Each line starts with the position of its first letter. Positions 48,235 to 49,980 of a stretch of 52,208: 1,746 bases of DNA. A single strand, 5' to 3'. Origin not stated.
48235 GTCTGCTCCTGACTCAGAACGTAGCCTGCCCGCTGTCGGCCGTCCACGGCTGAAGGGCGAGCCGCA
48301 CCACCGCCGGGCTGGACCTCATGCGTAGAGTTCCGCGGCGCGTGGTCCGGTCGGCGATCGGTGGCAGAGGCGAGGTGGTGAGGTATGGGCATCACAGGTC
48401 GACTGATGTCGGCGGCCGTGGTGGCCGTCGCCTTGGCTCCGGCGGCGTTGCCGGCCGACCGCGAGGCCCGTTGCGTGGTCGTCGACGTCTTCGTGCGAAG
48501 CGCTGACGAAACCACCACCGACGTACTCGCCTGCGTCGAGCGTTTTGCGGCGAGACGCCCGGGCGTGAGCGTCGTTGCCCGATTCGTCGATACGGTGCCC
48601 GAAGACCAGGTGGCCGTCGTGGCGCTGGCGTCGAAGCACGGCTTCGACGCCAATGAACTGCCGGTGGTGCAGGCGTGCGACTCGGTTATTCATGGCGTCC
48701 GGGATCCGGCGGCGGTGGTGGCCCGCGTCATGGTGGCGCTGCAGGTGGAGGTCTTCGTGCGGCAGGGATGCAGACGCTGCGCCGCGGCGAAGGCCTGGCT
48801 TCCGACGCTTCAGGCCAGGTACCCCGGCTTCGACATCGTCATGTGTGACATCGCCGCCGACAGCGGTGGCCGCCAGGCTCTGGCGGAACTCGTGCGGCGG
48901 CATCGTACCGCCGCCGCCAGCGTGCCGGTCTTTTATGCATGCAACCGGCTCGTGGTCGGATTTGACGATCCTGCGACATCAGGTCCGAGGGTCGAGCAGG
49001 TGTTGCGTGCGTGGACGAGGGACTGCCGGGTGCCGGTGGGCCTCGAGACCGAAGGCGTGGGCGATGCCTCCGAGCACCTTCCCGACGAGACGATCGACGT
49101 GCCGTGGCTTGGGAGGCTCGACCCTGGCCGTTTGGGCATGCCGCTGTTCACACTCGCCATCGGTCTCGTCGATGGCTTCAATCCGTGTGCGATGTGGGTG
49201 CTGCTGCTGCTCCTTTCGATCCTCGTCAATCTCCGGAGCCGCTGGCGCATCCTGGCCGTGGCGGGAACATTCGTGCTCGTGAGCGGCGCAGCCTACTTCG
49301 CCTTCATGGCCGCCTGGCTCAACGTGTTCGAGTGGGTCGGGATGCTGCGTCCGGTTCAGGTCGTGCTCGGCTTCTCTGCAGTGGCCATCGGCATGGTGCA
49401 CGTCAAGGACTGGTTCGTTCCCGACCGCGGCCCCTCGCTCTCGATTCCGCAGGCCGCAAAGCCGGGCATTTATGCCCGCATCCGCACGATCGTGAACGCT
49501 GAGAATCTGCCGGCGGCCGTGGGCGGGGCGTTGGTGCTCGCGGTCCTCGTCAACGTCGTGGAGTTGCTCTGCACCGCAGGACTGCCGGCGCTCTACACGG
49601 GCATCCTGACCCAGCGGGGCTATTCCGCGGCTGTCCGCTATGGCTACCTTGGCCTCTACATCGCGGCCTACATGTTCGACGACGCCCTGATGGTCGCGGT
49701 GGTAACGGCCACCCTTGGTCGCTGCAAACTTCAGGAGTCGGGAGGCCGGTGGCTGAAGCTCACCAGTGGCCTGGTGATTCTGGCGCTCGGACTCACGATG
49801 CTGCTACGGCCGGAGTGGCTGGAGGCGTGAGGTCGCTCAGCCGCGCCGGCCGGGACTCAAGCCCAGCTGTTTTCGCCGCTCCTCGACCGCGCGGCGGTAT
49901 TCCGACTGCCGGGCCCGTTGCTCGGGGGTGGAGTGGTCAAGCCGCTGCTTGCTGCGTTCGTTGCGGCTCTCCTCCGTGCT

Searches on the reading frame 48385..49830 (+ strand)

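Call 10: search_protein_families(library=pfam, proteins=[window:48385-49830:+])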
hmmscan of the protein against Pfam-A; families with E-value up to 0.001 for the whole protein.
window:48385-49830:+ (481 aa): 1 family
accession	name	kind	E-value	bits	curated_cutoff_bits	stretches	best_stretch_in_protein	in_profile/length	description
PF00462.30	Glutaredoxin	-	0.00025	21.6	22.9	1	121-184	1-54/60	Glutaredoxin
